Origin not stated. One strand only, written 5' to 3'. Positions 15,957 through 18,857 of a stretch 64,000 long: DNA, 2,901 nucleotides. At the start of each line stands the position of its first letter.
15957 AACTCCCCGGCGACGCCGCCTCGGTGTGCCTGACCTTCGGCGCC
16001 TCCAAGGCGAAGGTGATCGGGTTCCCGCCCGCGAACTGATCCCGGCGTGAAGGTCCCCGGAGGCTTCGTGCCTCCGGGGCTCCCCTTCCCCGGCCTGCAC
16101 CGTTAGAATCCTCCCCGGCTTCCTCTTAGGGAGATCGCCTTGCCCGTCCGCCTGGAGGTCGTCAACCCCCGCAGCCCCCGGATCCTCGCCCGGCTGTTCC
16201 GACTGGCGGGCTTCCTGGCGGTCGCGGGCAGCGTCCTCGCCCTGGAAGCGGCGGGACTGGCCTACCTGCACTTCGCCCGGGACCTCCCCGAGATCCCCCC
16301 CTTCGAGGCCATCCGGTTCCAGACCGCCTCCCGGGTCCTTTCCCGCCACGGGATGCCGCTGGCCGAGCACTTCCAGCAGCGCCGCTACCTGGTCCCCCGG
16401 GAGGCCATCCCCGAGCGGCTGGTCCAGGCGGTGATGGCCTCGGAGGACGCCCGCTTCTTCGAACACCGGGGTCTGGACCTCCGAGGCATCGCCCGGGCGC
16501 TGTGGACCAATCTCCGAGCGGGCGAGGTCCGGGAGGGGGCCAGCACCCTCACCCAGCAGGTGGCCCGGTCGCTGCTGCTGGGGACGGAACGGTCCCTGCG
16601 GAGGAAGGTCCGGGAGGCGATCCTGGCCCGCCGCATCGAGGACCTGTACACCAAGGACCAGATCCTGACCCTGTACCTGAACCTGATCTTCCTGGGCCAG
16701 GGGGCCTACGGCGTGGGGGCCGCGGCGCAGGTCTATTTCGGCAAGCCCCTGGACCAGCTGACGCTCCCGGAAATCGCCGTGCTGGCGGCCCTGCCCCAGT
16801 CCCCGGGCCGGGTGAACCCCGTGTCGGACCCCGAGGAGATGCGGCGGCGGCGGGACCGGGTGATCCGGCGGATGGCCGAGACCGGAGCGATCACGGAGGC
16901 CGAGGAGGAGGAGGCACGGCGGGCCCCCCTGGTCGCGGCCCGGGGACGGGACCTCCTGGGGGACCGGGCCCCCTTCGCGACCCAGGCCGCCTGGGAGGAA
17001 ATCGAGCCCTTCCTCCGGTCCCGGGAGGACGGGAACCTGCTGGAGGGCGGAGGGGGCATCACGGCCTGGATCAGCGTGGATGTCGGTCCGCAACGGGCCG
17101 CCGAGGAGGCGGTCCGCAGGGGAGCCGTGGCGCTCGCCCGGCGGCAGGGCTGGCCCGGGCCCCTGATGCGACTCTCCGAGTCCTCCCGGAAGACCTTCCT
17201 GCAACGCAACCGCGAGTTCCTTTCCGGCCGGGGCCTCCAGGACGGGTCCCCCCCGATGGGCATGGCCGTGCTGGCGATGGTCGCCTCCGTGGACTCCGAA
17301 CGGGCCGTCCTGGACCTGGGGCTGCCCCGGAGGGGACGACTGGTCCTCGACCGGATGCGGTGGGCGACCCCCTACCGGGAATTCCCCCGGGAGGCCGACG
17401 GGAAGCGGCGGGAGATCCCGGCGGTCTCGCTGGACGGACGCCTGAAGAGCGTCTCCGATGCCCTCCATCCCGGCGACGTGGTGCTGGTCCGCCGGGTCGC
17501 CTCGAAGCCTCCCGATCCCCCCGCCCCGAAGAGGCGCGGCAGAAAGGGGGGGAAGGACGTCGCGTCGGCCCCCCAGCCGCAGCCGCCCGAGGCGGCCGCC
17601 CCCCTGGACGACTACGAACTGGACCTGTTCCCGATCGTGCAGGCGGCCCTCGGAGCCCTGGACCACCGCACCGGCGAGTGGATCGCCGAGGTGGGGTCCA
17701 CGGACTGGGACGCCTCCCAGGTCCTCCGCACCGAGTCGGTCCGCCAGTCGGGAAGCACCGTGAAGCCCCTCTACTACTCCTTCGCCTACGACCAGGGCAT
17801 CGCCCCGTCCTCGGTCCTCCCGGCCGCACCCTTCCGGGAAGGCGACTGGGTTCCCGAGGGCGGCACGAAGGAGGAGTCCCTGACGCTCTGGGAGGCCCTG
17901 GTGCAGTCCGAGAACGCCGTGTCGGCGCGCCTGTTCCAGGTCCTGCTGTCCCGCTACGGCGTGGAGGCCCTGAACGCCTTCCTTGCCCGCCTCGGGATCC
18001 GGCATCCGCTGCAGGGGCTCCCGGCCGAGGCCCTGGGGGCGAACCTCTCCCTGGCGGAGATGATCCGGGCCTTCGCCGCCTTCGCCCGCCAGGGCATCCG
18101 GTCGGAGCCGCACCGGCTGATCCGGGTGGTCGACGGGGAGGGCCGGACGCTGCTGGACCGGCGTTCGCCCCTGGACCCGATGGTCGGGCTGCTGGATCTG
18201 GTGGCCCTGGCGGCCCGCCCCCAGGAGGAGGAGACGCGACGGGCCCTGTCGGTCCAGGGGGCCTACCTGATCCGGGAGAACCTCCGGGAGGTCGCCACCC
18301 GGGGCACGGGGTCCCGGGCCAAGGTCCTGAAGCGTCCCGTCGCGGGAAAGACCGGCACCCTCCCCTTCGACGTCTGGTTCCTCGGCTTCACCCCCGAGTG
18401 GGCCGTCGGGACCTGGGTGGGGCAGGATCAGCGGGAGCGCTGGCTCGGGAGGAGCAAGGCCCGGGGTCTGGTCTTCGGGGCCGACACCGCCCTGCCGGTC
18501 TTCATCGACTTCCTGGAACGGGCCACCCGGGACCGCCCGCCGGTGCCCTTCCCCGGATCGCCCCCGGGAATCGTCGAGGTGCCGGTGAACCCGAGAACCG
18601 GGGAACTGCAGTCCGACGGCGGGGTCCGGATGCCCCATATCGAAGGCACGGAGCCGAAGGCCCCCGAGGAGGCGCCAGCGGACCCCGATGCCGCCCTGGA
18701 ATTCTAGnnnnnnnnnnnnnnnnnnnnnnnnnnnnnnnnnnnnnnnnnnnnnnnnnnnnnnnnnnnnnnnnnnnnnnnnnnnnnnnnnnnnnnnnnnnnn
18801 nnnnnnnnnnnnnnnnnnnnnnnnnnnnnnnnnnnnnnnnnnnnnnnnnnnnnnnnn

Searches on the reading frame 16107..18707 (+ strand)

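Call 11: search_protein_families(library=pfam, proteins=[window:16107-18707:+], max_evalue=0.01)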
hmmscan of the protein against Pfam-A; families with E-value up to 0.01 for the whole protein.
window:16107-18707:+ (866 aa): 3 families
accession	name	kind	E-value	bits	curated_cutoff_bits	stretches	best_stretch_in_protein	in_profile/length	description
PF00912.28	Transgly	-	3.9e-63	212.5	27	1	85-256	5-177/178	Transglycosylase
PF00905.27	Transpeptidase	-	3e-19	69.8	22.1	1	517-752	5-242/299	Penicillin binding protein transpeptidase domain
PF17092.11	PCB_OB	-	2.2e-05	25.6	27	1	349-465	1-99/111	Penicillin-binding protein OB-like domain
